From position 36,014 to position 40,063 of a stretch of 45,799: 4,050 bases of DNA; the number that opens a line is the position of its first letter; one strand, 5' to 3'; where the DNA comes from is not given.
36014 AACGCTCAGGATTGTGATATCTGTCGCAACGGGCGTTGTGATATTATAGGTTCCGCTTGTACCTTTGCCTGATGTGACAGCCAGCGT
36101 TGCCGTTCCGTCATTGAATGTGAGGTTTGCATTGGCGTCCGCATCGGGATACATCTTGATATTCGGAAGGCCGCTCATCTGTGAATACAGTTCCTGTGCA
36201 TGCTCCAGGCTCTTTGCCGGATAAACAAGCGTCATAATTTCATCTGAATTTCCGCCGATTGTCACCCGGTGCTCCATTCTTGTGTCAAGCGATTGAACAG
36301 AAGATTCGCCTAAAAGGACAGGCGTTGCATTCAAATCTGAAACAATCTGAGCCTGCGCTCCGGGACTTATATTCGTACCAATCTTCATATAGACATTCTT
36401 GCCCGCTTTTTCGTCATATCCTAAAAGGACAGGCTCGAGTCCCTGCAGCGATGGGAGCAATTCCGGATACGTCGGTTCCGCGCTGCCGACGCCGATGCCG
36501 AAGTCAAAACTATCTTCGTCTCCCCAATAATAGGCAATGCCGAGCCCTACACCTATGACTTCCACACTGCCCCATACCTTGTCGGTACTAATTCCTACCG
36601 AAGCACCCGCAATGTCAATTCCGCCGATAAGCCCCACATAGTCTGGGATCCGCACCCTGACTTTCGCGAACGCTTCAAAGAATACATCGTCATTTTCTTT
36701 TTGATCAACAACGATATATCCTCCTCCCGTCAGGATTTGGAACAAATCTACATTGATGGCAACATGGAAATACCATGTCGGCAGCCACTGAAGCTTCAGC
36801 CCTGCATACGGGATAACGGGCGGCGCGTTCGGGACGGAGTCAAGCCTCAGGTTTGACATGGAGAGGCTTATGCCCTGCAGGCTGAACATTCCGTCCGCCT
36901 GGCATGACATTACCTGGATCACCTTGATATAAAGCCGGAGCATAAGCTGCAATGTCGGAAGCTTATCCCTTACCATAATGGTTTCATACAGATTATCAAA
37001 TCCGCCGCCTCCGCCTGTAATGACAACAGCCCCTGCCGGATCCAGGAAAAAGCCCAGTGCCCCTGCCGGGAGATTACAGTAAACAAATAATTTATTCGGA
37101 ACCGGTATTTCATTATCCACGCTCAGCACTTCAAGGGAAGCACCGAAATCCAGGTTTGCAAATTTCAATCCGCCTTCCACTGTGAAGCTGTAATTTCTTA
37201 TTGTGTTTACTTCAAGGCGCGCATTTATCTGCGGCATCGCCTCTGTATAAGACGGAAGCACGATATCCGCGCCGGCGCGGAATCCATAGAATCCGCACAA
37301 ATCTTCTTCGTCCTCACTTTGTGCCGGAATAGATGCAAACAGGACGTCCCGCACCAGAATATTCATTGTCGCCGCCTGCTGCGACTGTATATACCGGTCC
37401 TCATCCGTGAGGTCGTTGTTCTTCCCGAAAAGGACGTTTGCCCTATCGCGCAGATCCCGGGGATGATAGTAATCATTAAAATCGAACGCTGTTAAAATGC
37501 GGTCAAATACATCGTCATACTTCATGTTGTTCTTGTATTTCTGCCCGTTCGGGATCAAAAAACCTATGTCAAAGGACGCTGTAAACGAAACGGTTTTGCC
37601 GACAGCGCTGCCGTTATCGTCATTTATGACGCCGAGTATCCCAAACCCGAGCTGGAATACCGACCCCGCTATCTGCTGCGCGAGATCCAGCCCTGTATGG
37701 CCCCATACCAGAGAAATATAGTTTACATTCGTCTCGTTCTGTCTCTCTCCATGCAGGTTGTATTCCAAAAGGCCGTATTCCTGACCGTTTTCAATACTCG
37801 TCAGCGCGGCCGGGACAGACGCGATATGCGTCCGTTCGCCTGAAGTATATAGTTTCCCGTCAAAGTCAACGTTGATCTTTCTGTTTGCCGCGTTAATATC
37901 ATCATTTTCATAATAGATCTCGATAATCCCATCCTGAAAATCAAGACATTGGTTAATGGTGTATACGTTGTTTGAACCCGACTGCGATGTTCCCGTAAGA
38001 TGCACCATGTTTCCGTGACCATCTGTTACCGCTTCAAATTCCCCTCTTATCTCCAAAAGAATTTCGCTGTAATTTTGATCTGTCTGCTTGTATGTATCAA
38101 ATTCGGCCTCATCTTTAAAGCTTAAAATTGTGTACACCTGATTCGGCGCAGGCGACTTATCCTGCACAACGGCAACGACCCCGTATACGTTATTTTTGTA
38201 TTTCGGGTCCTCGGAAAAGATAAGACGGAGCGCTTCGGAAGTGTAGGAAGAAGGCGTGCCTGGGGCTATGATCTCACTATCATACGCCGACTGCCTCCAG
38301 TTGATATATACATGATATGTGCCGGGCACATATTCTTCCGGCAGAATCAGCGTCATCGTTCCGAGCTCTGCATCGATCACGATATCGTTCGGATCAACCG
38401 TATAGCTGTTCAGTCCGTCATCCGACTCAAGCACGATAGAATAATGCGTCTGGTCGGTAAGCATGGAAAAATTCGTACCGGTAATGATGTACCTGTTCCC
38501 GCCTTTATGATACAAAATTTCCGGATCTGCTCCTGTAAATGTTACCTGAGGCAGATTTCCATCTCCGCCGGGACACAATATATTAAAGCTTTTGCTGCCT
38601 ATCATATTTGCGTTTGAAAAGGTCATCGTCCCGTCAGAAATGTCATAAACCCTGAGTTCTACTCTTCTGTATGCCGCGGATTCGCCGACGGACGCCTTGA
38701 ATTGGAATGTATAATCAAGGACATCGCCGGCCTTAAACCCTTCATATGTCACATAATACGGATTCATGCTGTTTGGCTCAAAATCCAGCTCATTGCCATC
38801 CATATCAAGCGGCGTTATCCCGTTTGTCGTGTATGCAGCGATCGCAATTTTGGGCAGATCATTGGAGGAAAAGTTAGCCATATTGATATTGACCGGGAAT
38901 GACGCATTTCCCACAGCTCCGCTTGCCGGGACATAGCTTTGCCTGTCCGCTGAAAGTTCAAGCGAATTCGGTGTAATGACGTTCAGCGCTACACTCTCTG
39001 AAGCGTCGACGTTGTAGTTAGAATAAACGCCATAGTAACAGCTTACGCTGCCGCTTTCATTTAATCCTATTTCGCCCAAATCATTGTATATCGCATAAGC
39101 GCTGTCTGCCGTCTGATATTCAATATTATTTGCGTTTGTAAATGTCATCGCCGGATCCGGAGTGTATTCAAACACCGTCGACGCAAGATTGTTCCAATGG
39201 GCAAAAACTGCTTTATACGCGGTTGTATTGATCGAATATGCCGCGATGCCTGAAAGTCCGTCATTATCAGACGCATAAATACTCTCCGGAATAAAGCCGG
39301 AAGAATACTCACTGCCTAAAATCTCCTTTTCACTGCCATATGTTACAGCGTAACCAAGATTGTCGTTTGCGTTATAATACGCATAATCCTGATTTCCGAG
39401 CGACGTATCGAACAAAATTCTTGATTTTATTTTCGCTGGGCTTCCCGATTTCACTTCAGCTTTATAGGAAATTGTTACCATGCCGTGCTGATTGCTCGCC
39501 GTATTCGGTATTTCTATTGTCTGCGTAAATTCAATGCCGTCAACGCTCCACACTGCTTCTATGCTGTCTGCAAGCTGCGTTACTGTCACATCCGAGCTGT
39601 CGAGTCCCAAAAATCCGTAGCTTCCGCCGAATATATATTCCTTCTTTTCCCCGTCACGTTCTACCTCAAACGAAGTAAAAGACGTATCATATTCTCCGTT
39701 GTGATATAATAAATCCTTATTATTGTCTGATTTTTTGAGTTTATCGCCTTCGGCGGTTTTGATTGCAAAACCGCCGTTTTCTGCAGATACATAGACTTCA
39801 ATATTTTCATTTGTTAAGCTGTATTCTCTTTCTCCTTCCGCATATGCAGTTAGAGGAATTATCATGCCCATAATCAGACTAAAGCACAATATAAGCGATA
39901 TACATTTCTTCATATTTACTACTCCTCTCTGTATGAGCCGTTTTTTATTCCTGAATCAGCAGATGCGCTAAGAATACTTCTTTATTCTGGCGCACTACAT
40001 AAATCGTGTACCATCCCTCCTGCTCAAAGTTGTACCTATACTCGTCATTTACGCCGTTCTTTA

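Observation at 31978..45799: Three-gene surface operon: two giant beta-sandwich proteins plus a dedicated SLH-anchored subtilase, matching no system I can name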

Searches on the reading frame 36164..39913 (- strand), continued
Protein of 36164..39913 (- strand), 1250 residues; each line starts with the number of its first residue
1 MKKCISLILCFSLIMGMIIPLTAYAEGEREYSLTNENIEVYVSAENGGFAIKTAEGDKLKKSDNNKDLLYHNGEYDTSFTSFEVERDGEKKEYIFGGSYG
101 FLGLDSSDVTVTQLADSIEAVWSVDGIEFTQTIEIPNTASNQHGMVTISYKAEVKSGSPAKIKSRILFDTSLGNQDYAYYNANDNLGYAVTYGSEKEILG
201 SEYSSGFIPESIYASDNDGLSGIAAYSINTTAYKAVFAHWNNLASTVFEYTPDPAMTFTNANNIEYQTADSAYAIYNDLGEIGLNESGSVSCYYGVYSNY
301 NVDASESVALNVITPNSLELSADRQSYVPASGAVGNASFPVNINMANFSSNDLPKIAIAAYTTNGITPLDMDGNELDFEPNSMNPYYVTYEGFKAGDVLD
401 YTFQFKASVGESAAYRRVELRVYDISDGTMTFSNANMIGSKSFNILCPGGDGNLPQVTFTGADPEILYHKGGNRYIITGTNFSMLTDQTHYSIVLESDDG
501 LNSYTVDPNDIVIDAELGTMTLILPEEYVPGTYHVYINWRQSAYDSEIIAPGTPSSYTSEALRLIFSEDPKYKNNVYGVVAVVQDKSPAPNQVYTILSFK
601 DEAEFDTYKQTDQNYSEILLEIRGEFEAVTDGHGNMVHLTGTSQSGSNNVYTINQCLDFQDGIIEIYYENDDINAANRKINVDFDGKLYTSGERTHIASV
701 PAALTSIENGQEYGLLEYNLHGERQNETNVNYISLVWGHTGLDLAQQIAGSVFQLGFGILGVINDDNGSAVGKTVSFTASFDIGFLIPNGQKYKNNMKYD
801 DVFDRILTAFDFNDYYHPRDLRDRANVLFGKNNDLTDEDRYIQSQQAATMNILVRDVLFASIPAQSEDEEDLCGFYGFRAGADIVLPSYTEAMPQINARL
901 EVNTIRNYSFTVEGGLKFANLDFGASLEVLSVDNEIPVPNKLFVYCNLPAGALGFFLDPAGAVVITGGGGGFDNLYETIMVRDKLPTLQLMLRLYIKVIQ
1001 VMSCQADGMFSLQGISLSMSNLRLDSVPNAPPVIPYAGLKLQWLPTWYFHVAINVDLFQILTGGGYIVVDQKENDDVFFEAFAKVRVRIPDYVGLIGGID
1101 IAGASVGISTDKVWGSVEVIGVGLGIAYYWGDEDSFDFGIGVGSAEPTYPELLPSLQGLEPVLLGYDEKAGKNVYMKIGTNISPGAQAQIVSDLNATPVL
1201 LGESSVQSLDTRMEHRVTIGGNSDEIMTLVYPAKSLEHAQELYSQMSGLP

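Call 51: search_solved_structures(query=L004:16543-17127:+, max_evalue=1)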
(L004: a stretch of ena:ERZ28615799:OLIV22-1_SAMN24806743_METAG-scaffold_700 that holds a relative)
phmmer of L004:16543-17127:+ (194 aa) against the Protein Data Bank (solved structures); distinct sequences matched with E-value up to 1: 12.
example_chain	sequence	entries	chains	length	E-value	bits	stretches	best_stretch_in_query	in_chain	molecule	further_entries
5iww_D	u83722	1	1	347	2.6e-06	30.4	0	45-113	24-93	PLS9-PPR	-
9m5j_B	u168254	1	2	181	0.014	18.2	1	129-186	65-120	Peptidase C60, sortase A and B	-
9m5i_B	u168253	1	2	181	0.014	18.2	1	129-186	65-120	Peptidase C60, sortase A and B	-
9m4u_B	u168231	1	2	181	0.014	18.2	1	129-186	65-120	Peptidase C60, sortase A and B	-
9m6n_B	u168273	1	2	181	0.015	18.2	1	129-186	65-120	Peptidase C60, sortase A and B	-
9iv0_A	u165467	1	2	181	0.015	18.2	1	129-186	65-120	Peptidase C60, sortase A and B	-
9m2n_A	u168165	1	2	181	0.015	18.2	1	129-186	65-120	Peptidase C60, sortase A and B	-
9m2g_A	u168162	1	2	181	0.015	18.2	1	129-186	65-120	Peptidase C60, sortase A and B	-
9iok_A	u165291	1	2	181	0.015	18.2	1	129-186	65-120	Peptidase C60, sortase A and B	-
9j0t_A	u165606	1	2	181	0.015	18.1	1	129-186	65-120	Peptidase C60, sortase A and B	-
5iwb_B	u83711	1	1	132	0.38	13.6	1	35-114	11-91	PLS3-PPR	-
5izw_A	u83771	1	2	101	0.64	12.8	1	51-114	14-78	PLS9-PPR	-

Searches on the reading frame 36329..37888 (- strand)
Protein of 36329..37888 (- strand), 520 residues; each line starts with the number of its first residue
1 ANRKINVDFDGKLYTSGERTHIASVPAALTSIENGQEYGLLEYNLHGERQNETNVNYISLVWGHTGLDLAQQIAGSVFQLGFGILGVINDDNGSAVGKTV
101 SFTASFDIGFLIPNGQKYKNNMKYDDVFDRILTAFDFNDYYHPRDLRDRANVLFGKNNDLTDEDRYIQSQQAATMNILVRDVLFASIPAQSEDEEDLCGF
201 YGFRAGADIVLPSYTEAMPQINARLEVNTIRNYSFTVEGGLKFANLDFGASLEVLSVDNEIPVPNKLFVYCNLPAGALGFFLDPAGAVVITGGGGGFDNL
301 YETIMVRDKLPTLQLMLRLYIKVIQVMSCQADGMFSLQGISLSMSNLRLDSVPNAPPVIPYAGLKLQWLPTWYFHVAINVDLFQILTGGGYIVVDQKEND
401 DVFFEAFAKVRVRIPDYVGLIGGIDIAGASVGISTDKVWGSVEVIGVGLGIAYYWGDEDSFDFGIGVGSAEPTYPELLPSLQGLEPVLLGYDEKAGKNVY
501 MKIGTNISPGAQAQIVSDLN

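Call 65: predict_structure(alignment_id=A2)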
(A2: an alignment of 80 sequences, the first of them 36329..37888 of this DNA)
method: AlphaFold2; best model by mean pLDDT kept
length: 520 residues; sequences in the alignment: 80
mean_pLDDT: 71.7   pTM: 0.59
mean pLDDT of the five models: 71.7, 69.4, 69.1, 68.2, 59.7
residues with pLDDT >= 90: 35; 70-90: 297; 50-70: 100; < 50: 88
segments of 3 or more residues with pLDDT < 50: 65-78, 114-136, 157-172, 483-488, 496-514
pLDDT, mean of each block of 10 residues (from residue 1): 74 68 74 81 81 70 51 42 80 84 61 47 40 49 68 54 46 57 81 77 75 74 81 82 84 79 87 70 76 89 72 87 83 88 86 77 86 88 84 82 88 75 80 88 81 79 71 70 47 47 40 45
secondary structure, 60 per line:
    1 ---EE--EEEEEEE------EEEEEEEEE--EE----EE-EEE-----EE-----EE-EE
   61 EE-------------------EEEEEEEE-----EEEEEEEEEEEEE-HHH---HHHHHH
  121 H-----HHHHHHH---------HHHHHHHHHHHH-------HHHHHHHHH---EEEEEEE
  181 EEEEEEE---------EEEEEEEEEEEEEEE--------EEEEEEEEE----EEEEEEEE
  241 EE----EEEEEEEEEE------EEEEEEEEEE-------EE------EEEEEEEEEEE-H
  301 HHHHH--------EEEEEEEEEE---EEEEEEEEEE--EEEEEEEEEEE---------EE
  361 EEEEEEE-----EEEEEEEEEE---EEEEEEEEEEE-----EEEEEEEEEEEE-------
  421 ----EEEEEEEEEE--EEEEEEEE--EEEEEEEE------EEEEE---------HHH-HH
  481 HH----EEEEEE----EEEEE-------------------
elements in order: E8-14 E21-29 E41-43 E59-62 E82-89 E95-107 H115-121 H127-133 H143-154 H162-170 E174-187 E197-211 E220-228 E233-242 E247-256 E263-272 E288-298 H300-305 E314-323 E327-336 E339-349 E359-367 E373-382 E386-396 E402-413 E425-434 E437-444 E447-454 E461-465 H479-482 E487-492 E497-501
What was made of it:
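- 36404..37645 (-): B module 2 (aa ~757-1170): a helical insert followed by about 18 long antiparallel strands, forming a barrel- or belt-like beta-meander. No structural homologue was found. The AF2 model of aa 676-1195 has pLDDT 71.7 and pTM 0.59 (call 65).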

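Call 67: fold_search(model_id=the predicted structure, library=pdb)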
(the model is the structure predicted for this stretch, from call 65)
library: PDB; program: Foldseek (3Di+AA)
matches with E <= 10: 506; with E <= 0.001: 1
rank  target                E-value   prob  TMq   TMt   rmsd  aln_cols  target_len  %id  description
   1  9a30_MODEL_1_A        1.3e-04  0.97  0.17  0.15  29.1       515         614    8  Model of E. coli btuB by in-cell photo-crosslinking MS and deep learning (released 2023-02-24)
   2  9e9r                  1.0e-03  0.77  0.15  0.03  34.1       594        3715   10  The Structure of ApoB100 from Human Low-Density Lipoprotein (released 2024-12-18)
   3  9rpr_A                3.1e-03  0.87  0.22  0.17  16.9       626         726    7  Cryo-EM structure of LptDEM complex containing Shigella flexneri LptE and endogenous E. coli LptD and LptM (released 2025-12-10)
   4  9i98_A                3.4e-03  0.80  0.21  0.20  20.2       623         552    8  Cryo-EM structure of Shigella flexneri LptDE bound by a Bicyclic peptide molecule (Compound 13) (released 2025-10-15)
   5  5ixm_E                5.2e-03  0.90  0.24  0.23  17.0       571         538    6  The LPS Transporter LptDE from Yersinia pestis, core complex (released 2016-05-18)
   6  2vqi_B                5.7e-03  0.95  0.26  0.28  17.2       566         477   10  Structure of the P pilus usher (PapC) translocation pore (released 2008-05-27)
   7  5ixm_A                5.7e-03  0.90  0.24  0.23  16.7       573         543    7  The LPS Transporter LptDE from Yersinia pestis, core complex (released 2016-05-18)
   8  5ixm_G                7.2e-03  0.89  0.24  0.23  16.6       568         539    7  The LPS Transporter LptDE from Yersinia pestis, core complex (released 2016-05-18)
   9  9i94_A                7.2e-03  0.77  0.22  0.22  19.3       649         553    9  Cryo-EM structure of Shigella flexneri LptDE bound by a Bicyclic peptide molecule (Compound 3) (released 2025-10-15)
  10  3m8d                  9.2e-03  0.75  0.21  0.19  23.6       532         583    9  Crystal structure of spin-labeled BtuB V10R1 with bound calcium and cyanocobalamin (released 2010-09-15)
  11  4rhb_A                1.1e-02  0.80  0.23  0.22  17.0       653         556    8  Crystal structure of the lipopolysaccharide assembly complex LptD-LptE from the Escherichia coli outer membrane (released 2015-08-26)
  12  9fy9_D                1.2e-02  0.66  0.18  0.15  23.0       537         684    8  Cryo-EM structure of the type 1 chaperone-usher pilus FimD-tip complex (FimDHGFC) - Conformer 1 (released 2025-06-04)
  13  5ixm_C                1.2e-02  0.82  0.24  0.23  16.7       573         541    7  The LPS Transporter LptDE from Yersinia pestis, core complex (released 2016-05-18)
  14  9fxs_D                1.3e-02  0.97  0.23  0.20  13.1       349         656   10  Cryo-EM structure of the type 1 pilus complex including pilus rod and FimI-bound assembly platform after incorporation (released 2025-06-04)
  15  9i95_A                1.3e-02  0.63  0.21  0.20  21.0       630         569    8  Cryo-EM structure of Shigella flexneri LptDE bound by a Bicyclic peptide molecule (Compound 4) (released 2025-10-15)
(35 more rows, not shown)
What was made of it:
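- On Outer-membrane beta-barrels (ushers, LptD, TonB-dependent receptors): These are the best Foldseek matches for B module 2, but with TM <= 0.26 and rmsd 10-34 Å (call 67).
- The beta-meander module is unexplained by this model (call 67).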

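Call 101: fold_search(model_id=the predicted structure, library=viral)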
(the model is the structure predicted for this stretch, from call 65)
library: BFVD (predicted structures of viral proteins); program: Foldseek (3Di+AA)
matches with E <= 10: 327; with E <= 0.001: 1
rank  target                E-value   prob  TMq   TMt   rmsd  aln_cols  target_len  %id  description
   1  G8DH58                2.9e-04  0.80  0.14  0.08  29.9       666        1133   10  (no name in the UniProt tables at hand)
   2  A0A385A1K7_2          4.3e-03  0.30  0.12  0.07  26.7       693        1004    7  (no name in the UniProt tables at hand)
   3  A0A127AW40            8.8e-03  0.75  0.16  0.20  25.9       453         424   10  Baseplate hub + tail lysozyme [Bacillus phage SP-15]
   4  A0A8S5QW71            5.9e-02  0.09  0.10  0.10  50.9       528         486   10  Uncharacterized protein [Siphoviridae sp. ctzSN25]
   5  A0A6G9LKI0            8.6e-02  0.21  0.11  0.08  22.4       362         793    7  (no name in the UniProt tables at hand)
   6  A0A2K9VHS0            9.4e-02  0.15  0.11  0.14  41.0       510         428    9  Tail fiber protein [Pseudomonas phage Littlefix]
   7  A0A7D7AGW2            1.1e-01  0.11  0.12  0.06  27.9       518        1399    8  Genome polyprotein (Fragment) [Pacific black duck aalivirus]
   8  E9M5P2                1.3e-01  0.06  0.07  0.08  25.8       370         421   11  DNA replication protein [Cricetid gammaherpesvirus 2]
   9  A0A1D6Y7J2            1.7e-01  0.44  0.16  0.26  13.7       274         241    6  (no name in the UniProt tables at hand)
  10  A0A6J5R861            1.7e-01  0.06  0.08  0.07  32.7       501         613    8  Autotransporter beta-domain containing protein [uncultured Caudovirales phage]
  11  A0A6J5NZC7            1.8e-01  0.08  0.09  0.08  22.9       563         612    7  Uncharacterized protein [uncultured Caudovirales phage]
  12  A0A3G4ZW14            2.0e-01  0.99  0.14  0.64   8.0        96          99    9  Uncharacterized protein [Faunusvirus sp.]
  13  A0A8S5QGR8            2.0e-01  0.21  0.14  0.06  18.7       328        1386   11  Tail protein [Siphoviridae sp. ctr8v12]
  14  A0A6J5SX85            2.0e-01  0.15  0.10  0.18  21.7       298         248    4  DUF481 domain-containing protein [uncultured Caudovirales phage]
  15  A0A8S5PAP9            2.1e-01  0.77  0.19  0.18  23.2       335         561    6  Neck appendage protein [Siphoviridae sp. ctpoI7]
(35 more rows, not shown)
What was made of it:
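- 36404..37645 (-): The viral library gave nothing (call 101).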

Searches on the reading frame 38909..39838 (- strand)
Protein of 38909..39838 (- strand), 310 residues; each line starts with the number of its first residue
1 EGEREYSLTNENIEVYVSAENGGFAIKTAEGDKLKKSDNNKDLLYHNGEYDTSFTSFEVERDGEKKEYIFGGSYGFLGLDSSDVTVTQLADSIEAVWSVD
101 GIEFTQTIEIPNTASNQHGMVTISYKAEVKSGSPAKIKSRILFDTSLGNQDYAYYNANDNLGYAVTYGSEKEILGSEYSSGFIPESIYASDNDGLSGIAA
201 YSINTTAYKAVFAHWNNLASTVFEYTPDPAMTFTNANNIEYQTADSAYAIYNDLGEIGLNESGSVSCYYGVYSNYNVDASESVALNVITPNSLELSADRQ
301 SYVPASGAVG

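Call 84: search_protein_representatives(alignment_id=A4)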
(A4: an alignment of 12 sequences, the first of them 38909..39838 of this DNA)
Query: 12 sequences, 315 profile positions. Proteins with E-value up to 0.001 (for the whole library): 1504; up to 1e-10: 929; up to 1e-30: 236. The best 150 are listed.
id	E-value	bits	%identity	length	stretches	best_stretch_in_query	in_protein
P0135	3.0e-136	470.4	-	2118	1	4-312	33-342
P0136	5.0e-133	459.8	-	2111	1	5-309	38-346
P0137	2.8e-129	447.5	-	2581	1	2-310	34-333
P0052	2.7e-128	444.2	-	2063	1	4-309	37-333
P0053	1.5e-127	441.8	-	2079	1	2-309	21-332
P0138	1.1e-125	435.7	-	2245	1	4-312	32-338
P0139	2.5e-125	434.5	-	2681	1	5-311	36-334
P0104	1.3e-123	428.8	-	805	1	3-310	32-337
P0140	1.9e-123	428.3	-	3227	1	2-309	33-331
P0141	2.6e-123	427.8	-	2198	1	4-310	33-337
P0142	5.9e-123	426.7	-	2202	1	2-310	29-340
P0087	1.1e-122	425.7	-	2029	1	7-313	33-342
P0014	1.8e-122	425.1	-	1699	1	3-311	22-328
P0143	3.2e-122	424.2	-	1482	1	4-311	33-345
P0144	3.4e-122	424.2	-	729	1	5-313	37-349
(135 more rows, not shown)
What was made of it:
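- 38924..39838 (-): B N-terminal beta-supersandwich (aa ~26-330), a galactose-mutarotase-like fold. It is the most conserved part of B and has about 44 invariant, mostly polar or aromatic residues (HWNNLA, TADSAYA[LM]Y, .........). In all full-length proteins among the best 150 listed hits, the domain sits at the N-terminus of 2000-3600-aa proteins (call 84).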
